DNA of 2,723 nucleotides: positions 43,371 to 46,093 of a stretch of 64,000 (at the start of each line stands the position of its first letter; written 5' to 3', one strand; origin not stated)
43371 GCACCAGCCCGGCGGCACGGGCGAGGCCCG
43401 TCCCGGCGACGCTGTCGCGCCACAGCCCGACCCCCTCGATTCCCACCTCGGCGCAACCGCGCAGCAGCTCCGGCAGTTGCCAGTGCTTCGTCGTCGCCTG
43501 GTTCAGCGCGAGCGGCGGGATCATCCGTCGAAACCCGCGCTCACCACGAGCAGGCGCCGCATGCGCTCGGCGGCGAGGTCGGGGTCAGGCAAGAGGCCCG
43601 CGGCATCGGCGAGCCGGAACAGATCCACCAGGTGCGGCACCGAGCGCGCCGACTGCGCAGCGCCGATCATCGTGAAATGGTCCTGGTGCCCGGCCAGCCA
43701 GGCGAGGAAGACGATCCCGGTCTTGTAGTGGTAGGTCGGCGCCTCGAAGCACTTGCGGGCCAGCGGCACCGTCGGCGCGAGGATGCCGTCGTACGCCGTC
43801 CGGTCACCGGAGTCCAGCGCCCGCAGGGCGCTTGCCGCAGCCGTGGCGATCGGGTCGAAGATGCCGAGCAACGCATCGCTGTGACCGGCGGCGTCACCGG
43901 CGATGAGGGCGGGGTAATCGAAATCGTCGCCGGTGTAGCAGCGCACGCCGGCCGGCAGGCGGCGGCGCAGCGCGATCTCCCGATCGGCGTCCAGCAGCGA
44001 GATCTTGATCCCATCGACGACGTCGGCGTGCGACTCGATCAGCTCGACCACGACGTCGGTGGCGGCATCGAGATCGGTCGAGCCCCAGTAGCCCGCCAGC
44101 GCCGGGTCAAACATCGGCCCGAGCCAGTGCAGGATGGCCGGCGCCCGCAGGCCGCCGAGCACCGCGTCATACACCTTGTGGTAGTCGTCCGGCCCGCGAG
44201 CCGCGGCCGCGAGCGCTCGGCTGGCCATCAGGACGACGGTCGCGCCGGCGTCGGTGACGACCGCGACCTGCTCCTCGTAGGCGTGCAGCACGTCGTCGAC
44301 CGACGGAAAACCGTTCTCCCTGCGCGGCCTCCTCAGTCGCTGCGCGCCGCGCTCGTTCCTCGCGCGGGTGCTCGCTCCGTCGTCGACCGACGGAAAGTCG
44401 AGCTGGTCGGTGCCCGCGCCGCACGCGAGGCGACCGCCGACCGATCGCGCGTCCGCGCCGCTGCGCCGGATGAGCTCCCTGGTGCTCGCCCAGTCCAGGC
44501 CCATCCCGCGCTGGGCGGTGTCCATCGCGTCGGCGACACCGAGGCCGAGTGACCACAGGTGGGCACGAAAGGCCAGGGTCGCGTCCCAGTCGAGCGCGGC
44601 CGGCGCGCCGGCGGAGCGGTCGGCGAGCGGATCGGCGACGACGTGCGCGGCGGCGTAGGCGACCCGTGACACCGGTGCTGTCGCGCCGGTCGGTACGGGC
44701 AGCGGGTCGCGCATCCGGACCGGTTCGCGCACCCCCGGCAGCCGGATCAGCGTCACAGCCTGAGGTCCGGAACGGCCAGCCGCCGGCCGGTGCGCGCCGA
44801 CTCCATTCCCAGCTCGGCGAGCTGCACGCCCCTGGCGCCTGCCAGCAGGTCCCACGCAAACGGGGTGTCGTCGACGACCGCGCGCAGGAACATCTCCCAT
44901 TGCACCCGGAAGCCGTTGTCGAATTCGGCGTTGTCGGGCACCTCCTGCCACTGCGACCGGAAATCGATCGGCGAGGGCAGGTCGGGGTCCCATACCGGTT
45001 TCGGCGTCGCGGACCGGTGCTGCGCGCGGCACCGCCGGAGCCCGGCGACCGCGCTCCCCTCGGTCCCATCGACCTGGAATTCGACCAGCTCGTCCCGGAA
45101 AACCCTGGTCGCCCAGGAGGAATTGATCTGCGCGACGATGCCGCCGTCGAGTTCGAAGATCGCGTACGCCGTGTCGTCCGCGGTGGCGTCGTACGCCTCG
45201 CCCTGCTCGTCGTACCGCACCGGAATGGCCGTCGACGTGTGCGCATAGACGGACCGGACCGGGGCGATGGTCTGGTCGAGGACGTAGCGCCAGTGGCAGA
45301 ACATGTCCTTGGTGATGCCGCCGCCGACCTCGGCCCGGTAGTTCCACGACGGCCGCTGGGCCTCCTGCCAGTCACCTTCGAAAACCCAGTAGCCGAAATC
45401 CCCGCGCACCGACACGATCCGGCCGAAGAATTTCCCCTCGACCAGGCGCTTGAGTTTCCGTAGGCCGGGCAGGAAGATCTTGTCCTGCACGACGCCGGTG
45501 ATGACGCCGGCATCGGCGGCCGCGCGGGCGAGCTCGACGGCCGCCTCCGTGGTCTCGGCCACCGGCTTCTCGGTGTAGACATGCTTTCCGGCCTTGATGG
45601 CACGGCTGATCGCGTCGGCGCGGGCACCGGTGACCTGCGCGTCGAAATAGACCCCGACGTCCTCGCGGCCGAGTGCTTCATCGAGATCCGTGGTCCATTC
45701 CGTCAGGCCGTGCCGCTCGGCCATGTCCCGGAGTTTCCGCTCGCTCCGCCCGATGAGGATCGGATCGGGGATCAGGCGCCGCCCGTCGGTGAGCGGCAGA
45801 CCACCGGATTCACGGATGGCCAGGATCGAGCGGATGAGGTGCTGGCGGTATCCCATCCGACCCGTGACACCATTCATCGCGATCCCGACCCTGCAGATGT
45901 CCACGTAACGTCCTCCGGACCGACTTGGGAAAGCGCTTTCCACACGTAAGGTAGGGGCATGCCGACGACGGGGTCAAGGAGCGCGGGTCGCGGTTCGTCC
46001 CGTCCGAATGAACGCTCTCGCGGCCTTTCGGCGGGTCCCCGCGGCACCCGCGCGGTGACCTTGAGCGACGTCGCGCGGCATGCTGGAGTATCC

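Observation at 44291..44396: Same repeat element sits in frame inside a DUF993 coding sequence, flanked by perfect 19-bp direct repeats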

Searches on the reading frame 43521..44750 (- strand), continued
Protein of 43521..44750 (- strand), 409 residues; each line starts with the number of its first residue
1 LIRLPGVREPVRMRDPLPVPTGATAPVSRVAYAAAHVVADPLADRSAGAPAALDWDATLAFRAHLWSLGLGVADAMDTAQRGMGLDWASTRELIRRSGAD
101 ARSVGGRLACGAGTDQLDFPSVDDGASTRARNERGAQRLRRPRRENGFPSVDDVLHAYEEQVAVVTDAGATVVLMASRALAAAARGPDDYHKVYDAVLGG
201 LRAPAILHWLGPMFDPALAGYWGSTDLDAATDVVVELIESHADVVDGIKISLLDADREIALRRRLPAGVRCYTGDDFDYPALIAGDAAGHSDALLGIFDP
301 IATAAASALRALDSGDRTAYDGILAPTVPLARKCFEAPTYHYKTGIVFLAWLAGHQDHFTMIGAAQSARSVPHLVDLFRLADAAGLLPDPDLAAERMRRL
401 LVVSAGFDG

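Call 17: find_encoding_contigs(protein=P0001, flank=10000, max_places=6)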
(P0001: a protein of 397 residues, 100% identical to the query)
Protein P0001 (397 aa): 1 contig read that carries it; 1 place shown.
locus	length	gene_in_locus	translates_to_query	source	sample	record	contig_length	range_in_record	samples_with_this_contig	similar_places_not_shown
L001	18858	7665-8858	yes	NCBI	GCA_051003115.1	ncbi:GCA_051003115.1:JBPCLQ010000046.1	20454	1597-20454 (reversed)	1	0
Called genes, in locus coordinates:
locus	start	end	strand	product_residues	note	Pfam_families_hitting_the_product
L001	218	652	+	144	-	-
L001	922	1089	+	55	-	-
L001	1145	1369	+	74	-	-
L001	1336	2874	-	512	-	PF01266:DAO (weak), PF01593:Amino_oxidase (faint), PF12831:FAD_oxidored (weak), PF13450:NAD_binding_8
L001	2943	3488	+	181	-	PF02985:HEAT (faint), PF13646:HEAT_2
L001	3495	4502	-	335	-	PF00389:2-Hacid_dh (weak), PF02826:2-Hacid_dh_C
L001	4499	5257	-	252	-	PF01261:AP_endonuc_2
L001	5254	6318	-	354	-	PF00356:LacI, PF00532:Peripla_BP_1, PF13407:Peripla_BP_4, PF13377:Peripla_BP_3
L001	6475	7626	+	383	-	PF01408:GFO_IDH_MocA, PF02894:GFO_IDH_MocA_C, PF22725:GFO_IDH_MocA_C3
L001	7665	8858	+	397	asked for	PF06187:DUF993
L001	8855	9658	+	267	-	PF01261:AP_endonuc_2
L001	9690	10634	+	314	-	-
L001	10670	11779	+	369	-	PF01170:UPF0020, PF05175:MTS (weak), PF13847:Methyltransf_31 (weak)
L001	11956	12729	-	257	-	PF05721:PhyH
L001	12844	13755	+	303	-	PF02311:AraC_binding, PF07883:Cupin_2, PF12833:HTH_18, PF00165:HTH_AraC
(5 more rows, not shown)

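Call 18: find_encoding_contigs(protein=P0002, flank=5000, max_places=3)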
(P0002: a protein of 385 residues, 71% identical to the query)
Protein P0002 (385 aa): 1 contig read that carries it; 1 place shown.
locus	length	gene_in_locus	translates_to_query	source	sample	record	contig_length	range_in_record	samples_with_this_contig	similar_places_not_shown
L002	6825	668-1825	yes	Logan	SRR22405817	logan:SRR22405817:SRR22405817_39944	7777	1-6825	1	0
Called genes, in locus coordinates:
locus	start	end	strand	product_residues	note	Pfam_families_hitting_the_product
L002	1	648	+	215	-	?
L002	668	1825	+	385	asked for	PF06187:DUF993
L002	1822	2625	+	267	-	PF01261:AP_endonuc_2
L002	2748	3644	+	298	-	-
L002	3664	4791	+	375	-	PF01170:UPF0020, PF02384:N6_Mtase (weak), PF03602:Cons_hypoth95, PF05175:MTS, PF06325:PrmA (weak), PF13847:Methyltransf_31 (weak), PF13649:Methyltransf_25 (weak)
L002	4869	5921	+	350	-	PF01590:GAF (weak), PF13185:GAF_2, PF03861:ANTAR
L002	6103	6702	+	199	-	-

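Call 32: predict_structure(alignment_id=A2)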
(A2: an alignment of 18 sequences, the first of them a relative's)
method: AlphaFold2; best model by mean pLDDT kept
length: 397 residues; sequences in the alignment: 18
mean_pLDDT: 74.0   pTM: 0.74
mean pLDDT of the five models: 74.0, 70.2, 66.7, 62.0, 61.5
residues with pLDDT >= 90: 74; 70-90: 184; 50-70: 87; < 50: 52
segments of 3 or more residues with pLDDT < 50: 1-3, 13-15, 111-133, 264-267, 269-271, 273-275, 277-283, 395-397
pLDDT, mean of each block of 10 residues (from residue 1): 49 54 64 61 79 81 67 80 91 88 75 42 39 71 95 93 88 93 94 83 74 87 93 83 75 80 52 48 58 76 78 76 60 77 70 64 88 84 88 58
secondary structure, 60 per line:
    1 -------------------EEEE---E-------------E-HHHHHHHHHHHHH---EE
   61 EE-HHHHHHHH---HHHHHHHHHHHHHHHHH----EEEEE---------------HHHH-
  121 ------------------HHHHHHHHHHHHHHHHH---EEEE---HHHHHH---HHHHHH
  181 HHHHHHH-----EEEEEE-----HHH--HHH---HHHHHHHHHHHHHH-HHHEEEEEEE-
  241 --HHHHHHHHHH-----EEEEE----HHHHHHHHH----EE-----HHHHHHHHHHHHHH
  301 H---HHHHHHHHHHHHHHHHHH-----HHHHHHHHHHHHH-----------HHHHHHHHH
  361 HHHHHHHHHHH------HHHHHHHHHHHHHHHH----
elements in order: E20-23 H43-55 E59-62 H64-71 H75-91 E96-100 H116-119 H139-155 E159-162 H166-171 H175-187 E193-198 H215-228 E233-239 H243-252 E258-262 H267-275 H287-301 H305-322 H328-340 H352-371 H378-393

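Call 62: search_solved_structures(query=A2, max_evalue=0.01, show_alignments=1)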
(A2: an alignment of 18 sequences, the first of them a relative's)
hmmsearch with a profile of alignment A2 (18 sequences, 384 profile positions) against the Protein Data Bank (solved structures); distinct sequences matched with E-value up to 0.01: 1.
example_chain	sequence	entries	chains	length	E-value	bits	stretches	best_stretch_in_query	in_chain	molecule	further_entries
4dnh_A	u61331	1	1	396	7.9e-167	558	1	10-383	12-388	Uncharacterized protein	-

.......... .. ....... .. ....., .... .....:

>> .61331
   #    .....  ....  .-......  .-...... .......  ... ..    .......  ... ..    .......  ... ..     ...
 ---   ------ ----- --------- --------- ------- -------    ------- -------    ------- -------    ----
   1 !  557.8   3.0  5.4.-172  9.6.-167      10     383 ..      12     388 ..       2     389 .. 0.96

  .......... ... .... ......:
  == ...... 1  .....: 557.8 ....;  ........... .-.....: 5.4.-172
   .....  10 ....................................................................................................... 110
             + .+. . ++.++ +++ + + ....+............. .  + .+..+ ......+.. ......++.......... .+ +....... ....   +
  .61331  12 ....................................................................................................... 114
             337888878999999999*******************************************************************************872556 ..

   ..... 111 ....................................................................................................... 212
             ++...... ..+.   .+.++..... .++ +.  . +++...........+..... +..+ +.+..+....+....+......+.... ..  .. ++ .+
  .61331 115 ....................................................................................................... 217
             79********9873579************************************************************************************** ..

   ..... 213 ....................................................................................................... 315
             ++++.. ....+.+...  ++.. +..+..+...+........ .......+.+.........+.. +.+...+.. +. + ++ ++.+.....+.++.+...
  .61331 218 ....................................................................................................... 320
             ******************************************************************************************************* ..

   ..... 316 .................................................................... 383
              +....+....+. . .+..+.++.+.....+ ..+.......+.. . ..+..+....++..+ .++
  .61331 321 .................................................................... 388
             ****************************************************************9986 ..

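Call 63: fold_search(model_id=the predicted structure, library=pdb)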
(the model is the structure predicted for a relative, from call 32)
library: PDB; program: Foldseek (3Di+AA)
matches with E <= 10: 1488; with E <= 0.001: 152
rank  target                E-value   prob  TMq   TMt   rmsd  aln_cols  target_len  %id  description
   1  4dnh                  1.2e-36  1.00  0.85  0.87   2.8       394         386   55  Crystal structure of hypothetical protein SMc04132 from Sinorhizobium meliloti 1021 (released 2012-03-28)
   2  6mqh_A                6.4e-09  1.00  0.57  0.75   4.9       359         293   14  Crystal structure of 4-hydroxy-tetrahydrodipicolinate synthase (HTPA synthase) from Burkholderia mallei (released 2018-10-31)
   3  3na8_B                8.7e-09  1.00  0.58  0.76   4.2       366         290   14  Crystal Structure of a putative dihydrodipicolinate synthetase from Pseudomonas aeruginosa (released 2011-06-01)
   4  6p90_A                1.4e-08  1.00  0.56  0.74   5.0       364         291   14  Crystal structure of PaDHDPS2-H56Q mutant (released 2019-08-07)
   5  3na8_A                2.3e-08  1.00  0.57  0.75   4.3       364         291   14  Crystal Structure of a putative dihydrodipicolinate synthetase from Pseudomonas aeruginosa (released 2011-06-01)
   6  3noe_A                3.4e-08  1.00  0.56  0.73   4.8       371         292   14  Crystal Structure of Dihydrodipicolinate synthase from Pseudomonas aeruginosa (released 2010-07-28)
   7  3qze_B                4.7e-08  1.00  0.60  0.79   4.1       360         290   15  Crystal Structure of DapA (PA1010) at 1.6 A resolution (released 2012-01-25)
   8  3e96_A                5.8e-08  1.00  0.56  0.72   4.4       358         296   13  Crystal structure of dihydrodipicolinate synthase from bacillus clausii (released 2008-09-02)
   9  3d0c_B                8.9e-08  1.00  0.58  0.74   4.4       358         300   14  Crystal structure of dihydrodipicolinate synthase from Oceanobacillus iheyensis at 1.9 A resolution (released 2008-05-13)
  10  3d0c_A                8.9e-08  1.00  0.57  0.73   4.6       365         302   14  Crystal structure of dihydrodipicolinate synthase from Oceanobacillus iheyensis at 1.9 A resolution (released 2008-05-13)
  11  3e96_B                9.8e-08  1.00  0.59  0.76   4.0       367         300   13  Crystal structure of dihydrodipicolinate synthase from bacillus clausii (released 2008-09-02)
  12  3pud_A                9.8e-08  1.00  0.55  0.73   4.5       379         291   14  Crystal structure of Dhydrodipicolinate synthase from Acinetobacter baumannii at 2.8A resolution (released 2010-12-22)
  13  3flu_C                1.4e-07  1.00  0.58  0.76   4.3       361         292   12  Crystal structure of dihydrodipicolinate synthase from the pathogen Neisseria meningitidis (released 2009-06-23)
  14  8gek_A                1.4e-07  1.00  0.59  0.76   4.2       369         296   11  Dihydrodipicolinate synthase with pyruvate from Candidatus Liberibacter solanacearum (released 2024-03-20)
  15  3flu_D                1.6e-07  1.00  0.59  0.78   4.2       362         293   12  Crystal structure of dihydrodipicolinate synthase from the pathogen Neisseria meningitidis (released 2009-06-23)
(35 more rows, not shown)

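Call 68: find_encoding_contigs(protein=P0074, flank=3000, max_places=2)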
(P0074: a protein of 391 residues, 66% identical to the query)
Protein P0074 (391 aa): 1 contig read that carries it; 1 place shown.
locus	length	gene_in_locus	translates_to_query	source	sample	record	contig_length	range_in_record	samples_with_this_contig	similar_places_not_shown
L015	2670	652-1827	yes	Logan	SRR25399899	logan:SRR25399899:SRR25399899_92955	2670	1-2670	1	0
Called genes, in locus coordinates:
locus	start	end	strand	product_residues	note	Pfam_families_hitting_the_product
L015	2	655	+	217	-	?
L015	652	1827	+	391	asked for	PF06187:DUF993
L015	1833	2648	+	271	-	PF01261:AP_endonuc_2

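Call 81: list_cluster_members(proteins=[P0001])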
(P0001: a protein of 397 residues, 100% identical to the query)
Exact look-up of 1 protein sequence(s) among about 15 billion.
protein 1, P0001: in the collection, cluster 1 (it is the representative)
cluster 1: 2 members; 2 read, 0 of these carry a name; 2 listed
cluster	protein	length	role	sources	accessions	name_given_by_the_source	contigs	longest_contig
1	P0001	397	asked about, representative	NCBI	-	-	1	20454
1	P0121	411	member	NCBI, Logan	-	-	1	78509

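Call 83: find_encoding_contigs(protein=P0121, flank=10000, max_places=6)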
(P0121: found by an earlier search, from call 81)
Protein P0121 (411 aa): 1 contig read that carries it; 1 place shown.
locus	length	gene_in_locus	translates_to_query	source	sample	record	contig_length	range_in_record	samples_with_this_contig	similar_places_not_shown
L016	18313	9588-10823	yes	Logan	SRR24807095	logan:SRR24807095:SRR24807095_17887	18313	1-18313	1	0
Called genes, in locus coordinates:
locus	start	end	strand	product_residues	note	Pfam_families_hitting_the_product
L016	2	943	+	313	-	?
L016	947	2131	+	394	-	PF13360:PQQ_2 (faint)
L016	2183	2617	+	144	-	-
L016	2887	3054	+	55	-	-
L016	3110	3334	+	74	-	-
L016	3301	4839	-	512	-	PF01266:DAO (weak), PF01593:Amino_oxidase (faint), PF07992:Pyr_redox_2 (faint), PF12831:FAD_oxidored, PF13450:NAD_binding_8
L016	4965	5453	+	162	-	PF02985:HEAT (faint), PF13646:HEAT_2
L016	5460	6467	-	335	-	PF00389:2-Hacid_dh (weak), PF02826:2-Hacid_dh_C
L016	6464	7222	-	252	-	PF01261:AP_endonuc_2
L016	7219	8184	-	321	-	PF00532:Peripla_BP_1, PF13407:Peripla_BP_4, PF13377:Peripla_BP_3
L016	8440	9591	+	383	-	PF01408:GFO_IDH_MocA, PF02894:GFO_IDH_MocA_C, PF22725:GFO_IDH_MocA_C3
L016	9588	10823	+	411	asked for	PF06187:DUF993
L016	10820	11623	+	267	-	PF01261:AP_endonuc_2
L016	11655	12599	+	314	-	-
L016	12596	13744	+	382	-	PF01170:UPF0020, PF05175:MTS (weak), PF13847:Methyltransf_31 (weak)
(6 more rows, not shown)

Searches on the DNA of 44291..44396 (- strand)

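Call 41: search_dna_similar(query=window:44291-44396:-, collection=phages, mode=distant, max_evalue=0.01, max_rows=20)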
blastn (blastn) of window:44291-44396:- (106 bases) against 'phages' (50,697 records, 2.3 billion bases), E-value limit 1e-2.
No match.

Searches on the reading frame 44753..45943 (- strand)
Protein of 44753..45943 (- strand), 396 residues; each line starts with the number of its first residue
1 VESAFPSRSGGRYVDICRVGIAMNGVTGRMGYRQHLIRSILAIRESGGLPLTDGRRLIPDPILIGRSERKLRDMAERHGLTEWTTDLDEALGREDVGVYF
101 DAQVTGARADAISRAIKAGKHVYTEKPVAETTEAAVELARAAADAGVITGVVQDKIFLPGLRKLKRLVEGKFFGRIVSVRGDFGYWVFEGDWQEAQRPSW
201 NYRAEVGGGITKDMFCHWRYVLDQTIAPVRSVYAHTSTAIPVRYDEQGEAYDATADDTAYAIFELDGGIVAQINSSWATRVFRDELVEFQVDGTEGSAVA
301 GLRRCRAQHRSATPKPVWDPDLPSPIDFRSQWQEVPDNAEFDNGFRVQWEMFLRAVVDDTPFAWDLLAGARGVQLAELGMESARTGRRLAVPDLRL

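Call 11: search_protein_families(library=pfam, proteins=[window:44753-45943:-])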
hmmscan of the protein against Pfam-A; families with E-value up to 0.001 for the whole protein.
window:44753-45943:- (396 aa): 3 families
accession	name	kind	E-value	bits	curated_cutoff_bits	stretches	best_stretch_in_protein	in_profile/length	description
PF22725.1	GFO_IDH_MocA_C3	-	6.3e-22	78.3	27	1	162-298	2-123/124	GFO/IDH/MocA C-terminal domain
PF02894.22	GFO_IDH_MocA_C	-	9.2e-13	48.9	22.9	1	165-390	1-217/218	Oxidoreductase family, C-terminal alpha/beta domain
PF01408.29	GFO_IDH_MocA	-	5.9e-09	37.1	24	1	63-151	31-118/120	Oxidoreductase family, NAD-binding Rossmann fold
